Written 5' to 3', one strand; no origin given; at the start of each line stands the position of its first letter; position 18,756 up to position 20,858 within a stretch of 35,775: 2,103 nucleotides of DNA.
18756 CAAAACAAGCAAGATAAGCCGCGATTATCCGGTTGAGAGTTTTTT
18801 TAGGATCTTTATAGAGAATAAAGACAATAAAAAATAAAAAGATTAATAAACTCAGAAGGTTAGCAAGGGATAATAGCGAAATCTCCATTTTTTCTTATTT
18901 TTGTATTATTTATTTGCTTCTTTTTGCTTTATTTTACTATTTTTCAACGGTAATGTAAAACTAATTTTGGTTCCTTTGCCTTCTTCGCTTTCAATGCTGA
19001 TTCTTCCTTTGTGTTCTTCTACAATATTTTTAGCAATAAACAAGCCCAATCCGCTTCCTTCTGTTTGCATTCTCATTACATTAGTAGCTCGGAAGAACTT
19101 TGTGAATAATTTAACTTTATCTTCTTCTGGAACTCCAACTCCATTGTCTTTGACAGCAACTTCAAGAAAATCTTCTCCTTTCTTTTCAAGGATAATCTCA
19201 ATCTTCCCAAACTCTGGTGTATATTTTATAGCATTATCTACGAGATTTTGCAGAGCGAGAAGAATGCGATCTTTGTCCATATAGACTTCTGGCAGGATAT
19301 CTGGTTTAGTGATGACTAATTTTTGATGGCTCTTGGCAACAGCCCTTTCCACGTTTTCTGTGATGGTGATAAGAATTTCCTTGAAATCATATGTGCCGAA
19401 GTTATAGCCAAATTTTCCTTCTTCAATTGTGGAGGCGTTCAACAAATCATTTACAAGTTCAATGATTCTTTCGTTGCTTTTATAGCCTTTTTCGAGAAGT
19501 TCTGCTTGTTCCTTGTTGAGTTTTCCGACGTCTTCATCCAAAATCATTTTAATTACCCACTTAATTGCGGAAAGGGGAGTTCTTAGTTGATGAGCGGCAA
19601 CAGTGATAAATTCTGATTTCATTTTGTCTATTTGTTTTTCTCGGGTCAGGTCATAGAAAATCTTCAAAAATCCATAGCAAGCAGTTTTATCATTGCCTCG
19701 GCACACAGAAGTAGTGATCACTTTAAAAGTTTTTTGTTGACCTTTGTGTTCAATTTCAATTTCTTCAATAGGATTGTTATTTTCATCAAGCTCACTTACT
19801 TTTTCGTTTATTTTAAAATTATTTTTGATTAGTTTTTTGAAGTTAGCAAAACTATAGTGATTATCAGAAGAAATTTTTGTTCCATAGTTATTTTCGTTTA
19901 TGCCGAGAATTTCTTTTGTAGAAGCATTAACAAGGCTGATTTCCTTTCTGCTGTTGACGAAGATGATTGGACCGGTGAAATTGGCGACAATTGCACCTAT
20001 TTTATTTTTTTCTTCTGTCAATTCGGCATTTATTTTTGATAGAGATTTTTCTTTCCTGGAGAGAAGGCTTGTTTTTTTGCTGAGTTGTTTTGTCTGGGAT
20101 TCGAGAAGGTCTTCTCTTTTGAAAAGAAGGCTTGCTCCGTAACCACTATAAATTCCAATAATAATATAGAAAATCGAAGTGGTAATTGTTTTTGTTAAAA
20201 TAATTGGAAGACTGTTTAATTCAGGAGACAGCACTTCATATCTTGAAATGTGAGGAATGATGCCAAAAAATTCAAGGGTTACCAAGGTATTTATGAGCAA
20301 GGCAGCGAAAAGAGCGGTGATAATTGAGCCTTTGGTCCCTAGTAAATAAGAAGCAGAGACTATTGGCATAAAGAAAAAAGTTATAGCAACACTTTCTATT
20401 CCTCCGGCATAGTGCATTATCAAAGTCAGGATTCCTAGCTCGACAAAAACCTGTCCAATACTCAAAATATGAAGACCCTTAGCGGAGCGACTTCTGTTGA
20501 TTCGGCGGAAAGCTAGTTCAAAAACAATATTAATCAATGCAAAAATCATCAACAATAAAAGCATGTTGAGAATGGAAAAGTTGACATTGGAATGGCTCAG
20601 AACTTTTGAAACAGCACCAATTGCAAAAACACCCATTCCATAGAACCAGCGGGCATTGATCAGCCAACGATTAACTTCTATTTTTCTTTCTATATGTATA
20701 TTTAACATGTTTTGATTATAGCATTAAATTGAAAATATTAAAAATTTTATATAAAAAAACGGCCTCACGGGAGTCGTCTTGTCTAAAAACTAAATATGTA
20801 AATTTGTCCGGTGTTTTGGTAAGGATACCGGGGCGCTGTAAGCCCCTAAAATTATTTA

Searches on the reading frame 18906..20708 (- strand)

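Call 51: search_protein_families(library=pfam, proteins=[window:18906-20708:-], max_evalue=0.0001)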
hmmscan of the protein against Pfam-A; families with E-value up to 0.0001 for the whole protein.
window:18906-20708:- (600 aa): 2 families
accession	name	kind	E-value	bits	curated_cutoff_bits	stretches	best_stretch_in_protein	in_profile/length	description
PF02518.31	HATPase_c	-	1e-30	106.8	26.4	1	478-589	2-110/111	Histidine kinase-, DNA gyrase B-, and HSP90-like ATPase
PF00512.31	HisKA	-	4.5e-16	59.1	26.9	1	363-431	1-66/66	His Kinase A (phospho-acceptor) domain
